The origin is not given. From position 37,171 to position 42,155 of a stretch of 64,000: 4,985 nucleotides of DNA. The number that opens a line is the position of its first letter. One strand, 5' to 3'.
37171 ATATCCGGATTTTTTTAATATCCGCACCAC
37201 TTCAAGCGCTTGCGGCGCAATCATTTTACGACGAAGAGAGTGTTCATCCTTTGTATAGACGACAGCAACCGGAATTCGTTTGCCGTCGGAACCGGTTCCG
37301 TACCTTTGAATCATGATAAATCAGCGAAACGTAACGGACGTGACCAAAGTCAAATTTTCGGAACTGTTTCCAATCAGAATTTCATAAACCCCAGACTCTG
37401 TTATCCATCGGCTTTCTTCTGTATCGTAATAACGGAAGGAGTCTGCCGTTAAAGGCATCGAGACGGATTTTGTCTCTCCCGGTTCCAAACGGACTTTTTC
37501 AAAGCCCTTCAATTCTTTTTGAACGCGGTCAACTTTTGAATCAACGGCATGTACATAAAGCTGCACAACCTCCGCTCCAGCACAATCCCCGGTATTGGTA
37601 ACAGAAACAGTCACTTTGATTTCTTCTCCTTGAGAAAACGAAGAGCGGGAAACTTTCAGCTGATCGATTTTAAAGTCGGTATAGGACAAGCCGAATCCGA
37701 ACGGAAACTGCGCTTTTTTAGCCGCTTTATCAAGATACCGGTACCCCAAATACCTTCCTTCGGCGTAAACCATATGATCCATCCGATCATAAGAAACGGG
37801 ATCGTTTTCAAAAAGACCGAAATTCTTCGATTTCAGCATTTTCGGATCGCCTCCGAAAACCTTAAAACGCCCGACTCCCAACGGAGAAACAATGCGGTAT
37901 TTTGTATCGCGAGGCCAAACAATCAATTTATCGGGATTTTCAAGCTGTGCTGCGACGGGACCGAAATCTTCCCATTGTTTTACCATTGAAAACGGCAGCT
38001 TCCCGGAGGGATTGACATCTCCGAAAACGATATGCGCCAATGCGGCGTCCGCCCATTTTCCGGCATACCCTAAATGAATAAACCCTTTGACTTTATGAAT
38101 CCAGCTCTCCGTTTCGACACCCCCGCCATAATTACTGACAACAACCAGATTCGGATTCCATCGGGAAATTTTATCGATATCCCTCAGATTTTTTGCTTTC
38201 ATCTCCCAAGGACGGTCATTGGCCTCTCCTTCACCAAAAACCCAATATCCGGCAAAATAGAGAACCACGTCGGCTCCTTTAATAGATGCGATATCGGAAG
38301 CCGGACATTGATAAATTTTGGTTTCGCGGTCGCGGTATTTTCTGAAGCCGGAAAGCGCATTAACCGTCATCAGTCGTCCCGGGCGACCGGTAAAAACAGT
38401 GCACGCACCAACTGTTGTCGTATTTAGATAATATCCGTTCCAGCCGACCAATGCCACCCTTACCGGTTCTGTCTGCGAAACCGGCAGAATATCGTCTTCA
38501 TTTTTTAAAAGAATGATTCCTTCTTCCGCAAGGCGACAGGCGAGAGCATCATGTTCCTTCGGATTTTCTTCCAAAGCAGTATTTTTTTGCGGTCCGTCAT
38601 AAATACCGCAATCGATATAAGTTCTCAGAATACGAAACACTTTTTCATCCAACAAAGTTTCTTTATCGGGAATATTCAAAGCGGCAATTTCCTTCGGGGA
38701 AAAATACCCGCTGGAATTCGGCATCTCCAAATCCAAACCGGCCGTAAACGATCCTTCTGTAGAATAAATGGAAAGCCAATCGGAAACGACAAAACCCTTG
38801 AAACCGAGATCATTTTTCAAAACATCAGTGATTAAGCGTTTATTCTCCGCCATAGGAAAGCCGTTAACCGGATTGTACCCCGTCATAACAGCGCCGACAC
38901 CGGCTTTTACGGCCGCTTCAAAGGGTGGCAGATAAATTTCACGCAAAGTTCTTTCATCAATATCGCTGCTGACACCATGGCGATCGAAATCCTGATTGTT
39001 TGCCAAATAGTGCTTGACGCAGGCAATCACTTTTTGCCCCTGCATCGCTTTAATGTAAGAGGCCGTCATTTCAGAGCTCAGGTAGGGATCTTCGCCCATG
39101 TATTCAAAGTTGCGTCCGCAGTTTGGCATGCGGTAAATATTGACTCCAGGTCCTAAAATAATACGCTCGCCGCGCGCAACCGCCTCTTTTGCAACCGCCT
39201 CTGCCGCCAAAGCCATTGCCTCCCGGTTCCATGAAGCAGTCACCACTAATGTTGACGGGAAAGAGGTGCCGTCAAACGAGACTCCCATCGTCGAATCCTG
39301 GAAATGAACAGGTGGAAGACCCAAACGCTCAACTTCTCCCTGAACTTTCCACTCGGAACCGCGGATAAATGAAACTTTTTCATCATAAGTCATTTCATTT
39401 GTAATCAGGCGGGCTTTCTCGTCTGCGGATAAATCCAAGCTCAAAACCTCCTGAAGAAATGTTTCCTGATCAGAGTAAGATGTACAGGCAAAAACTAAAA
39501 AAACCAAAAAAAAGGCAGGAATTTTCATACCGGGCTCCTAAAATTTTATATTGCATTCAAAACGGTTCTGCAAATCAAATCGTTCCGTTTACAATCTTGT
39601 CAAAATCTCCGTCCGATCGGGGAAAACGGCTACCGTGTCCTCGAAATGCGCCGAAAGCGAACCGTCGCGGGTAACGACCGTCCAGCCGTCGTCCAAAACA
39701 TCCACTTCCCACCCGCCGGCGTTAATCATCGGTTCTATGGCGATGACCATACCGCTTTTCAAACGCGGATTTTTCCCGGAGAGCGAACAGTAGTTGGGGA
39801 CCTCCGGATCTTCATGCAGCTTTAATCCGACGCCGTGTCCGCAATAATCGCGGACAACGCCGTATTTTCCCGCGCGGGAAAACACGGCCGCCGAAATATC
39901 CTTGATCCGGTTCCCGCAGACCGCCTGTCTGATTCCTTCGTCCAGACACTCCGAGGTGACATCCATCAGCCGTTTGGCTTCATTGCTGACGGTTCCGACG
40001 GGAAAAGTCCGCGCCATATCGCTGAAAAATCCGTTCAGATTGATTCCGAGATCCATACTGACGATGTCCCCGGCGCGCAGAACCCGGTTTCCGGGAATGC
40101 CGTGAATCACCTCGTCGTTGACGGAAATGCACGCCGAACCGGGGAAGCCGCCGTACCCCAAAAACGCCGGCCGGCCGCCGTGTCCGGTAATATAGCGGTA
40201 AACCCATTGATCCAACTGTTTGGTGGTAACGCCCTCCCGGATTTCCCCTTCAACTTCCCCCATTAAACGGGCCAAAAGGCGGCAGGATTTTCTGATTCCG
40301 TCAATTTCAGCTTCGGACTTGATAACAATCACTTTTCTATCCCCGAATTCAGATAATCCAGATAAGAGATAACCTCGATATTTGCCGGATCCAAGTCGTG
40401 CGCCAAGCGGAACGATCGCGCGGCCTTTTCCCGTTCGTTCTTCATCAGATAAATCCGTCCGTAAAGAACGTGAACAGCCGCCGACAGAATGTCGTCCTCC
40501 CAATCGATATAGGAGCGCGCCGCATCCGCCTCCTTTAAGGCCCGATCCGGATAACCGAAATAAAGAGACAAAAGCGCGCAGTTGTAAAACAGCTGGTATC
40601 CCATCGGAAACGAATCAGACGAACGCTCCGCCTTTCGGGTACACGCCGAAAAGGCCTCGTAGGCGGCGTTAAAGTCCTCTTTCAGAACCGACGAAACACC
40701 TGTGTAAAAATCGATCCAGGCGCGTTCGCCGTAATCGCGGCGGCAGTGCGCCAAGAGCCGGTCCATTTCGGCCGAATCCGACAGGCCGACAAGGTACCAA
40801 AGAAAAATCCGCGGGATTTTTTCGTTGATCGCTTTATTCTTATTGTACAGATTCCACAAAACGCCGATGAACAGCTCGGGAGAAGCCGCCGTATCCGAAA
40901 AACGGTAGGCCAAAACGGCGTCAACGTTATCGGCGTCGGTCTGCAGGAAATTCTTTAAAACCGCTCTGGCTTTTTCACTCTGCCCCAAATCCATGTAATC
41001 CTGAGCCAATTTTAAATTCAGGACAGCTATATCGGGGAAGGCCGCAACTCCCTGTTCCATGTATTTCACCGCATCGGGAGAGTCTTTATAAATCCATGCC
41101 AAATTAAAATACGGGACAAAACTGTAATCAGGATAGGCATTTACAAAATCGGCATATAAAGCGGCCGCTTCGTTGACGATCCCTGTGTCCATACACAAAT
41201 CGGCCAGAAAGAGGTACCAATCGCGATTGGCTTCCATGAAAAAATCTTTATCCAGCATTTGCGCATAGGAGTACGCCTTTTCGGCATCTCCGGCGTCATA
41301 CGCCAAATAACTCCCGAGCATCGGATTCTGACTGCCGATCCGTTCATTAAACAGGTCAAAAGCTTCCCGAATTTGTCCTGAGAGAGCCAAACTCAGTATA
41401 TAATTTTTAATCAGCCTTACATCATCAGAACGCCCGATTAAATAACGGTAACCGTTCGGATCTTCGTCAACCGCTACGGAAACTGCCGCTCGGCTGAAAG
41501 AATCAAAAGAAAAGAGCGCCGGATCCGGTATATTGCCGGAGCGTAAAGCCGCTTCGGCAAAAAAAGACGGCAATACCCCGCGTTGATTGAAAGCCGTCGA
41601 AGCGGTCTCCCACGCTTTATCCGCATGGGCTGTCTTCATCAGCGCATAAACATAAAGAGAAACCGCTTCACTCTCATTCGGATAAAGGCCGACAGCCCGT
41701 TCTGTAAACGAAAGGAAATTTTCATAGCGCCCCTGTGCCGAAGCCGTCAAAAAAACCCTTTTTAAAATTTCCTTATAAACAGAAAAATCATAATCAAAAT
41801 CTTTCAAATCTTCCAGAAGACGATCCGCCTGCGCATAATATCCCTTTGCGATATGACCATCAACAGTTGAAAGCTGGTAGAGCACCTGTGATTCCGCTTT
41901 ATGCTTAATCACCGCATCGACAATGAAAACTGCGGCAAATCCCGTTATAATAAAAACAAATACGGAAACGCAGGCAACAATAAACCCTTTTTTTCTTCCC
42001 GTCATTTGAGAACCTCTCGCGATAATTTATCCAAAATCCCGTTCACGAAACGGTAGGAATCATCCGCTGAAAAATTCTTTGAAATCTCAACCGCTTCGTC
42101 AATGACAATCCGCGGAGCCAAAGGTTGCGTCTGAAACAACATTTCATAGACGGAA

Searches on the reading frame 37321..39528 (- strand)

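Call 77: search_protein_families(library=pfam, proteins=[window:37321-39528:-], max_evalue=0.00001)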
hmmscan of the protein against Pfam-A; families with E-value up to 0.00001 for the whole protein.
window:37321-39528:- (735 aa): 3 families
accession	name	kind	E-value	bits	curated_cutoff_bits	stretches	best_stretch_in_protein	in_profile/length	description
PF00933.27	Glyco_hydro_3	-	1.3e-40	140.2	27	1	66-275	58-286/316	Glycosyl hydrolase family 3 N terminal domain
PF01915.27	Glyco_hydro_3_C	-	5.4e-29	102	31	1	338-530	1-183/200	Glycosyl hydrolase family 3 C-terminal domain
PF14310.12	Fn3-like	-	6.8e-27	93.8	25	1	653-723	1-71/71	Fibronectin type III-like domain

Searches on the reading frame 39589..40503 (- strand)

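Call 78: search_protein_families(library=pfam, proteins=[window:39589-40503:-], max_evalue=0.00001)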
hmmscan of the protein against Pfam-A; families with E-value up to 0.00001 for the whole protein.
window:39589-40503:- (304 aa): 1 family
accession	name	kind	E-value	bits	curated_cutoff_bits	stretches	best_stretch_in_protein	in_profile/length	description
PF00557.29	Peptidase_M24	-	8.8e-50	169.8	23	1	69-293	2-206/208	Metallopeptidase family M24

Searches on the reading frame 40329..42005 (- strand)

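Call 78: search_protein_families(library=pfam, proteins=[window:40329-42005:-], max_evalue=0.00001)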
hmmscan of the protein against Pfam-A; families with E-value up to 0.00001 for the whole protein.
window:40329-42005:- (558 aa): 3 families
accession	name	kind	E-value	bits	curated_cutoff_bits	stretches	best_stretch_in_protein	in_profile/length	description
PF13428.12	TPR_14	-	2.6e-11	43.5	23.5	0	329-367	3-41/44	Tetratricopeptide repeat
PF14559.12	TPR_19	-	5.1e-10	40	25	0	308-360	6-58/68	Tetratricopeptide repeat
PF23914.1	TPR_CcmH_CycH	-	7.6e-06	26.3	42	0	513-546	54-87/158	Cytochrome c-type biogenesis protein H TPR domain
